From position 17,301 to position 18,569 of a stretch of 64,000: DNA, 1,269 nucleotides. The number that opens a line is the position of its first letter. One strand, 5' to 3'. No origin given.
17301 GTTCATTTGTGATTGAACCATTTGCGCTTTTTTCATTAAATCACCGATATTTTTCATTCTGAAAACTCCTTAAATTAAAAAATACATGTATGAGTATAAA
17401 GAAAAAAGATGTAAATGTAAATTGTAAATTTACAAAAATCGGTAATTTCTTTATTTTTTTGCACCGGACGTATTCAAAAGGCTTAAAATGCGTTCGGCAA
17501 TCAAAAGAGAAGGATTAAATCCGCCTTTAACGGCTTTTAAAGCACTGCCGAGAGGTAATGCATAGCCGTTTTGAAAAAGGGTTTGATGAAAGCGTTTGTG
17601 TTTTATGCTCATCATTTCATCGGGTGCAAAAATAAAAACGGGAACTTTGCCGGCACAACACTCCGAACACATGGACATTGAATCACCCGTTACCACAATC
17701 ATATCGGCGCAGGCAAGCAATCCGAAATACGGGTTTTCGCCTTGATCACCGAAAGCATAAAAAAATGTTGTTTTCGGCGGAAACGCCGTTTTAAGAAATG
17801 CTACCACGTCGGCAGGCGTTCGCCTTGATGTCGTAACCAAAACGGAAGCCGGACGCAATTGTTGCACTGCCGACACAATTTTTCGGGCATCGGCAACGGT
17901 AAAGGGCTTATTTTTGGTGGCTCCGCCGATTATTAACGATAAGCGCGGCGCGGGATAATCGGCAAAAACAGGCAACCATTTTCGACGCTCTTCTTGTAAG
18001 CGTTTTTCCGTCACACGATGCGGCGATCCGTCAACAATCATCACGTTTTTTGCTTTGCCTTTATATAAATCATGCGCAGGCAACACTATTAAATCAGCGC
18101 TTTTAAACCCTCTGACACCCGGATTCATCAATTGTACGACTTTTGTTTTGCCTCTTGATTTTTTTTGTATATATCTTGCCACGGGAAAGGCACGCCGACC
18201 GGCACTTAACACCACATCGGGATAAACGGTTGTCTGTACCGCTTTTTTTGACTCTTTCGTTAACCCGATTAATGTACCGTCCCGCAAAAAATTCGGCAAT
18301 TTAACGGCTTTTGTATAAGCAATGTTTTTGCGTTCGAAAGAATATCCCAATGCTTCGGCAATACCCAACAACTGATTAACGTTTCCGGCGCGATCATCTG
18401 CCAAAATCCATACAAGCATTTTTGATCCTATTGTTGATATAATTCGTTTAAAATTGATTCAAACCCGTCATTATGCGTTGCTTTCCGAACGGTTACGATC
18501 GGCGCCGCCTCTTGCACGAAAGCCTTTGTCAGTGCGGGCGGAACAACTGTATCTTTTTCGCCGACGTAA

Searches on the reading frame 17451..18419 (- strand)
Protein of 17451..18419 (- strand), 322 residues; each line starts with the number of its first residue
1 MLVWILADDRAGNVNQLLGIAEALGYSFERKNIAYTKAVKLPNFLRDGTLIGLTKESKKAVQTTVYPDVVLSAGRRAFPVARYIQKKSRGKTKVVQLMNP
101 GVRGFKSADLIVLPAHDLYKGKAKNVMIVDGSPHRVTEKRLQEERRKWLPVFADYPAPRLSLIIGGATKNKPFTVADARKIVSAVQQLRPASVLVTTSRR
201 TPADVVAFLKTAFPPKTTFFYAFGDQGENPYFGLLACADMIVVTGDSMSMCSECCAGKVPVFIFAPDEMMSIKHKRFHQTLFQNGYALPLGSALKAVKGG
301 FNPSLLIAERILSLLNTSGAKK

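Call 8: search_protein_families(library=pfam, proteins=[window:17451-18419:-], max_evalue=0.01)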
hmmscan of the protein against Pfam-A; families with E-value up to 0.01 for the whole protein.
window:17451-18419:- (322 aa): 1 family
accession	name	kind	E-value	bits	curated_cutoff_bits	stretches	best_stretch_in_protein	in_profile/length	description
PF06258.17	Mito_fiss_Elm1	-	3.9e-75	253.2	27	1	11-312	1-301/304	Mitochondrial fission ELM1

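Call 9: search_protein_families(library=ncbifam, proteins=[window:17451-18419:-], max_evalue=0.01)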
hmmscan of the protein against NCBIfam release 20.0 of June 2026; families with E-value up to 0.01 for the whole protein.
window:17451-18419:- (322 aa): 0 families
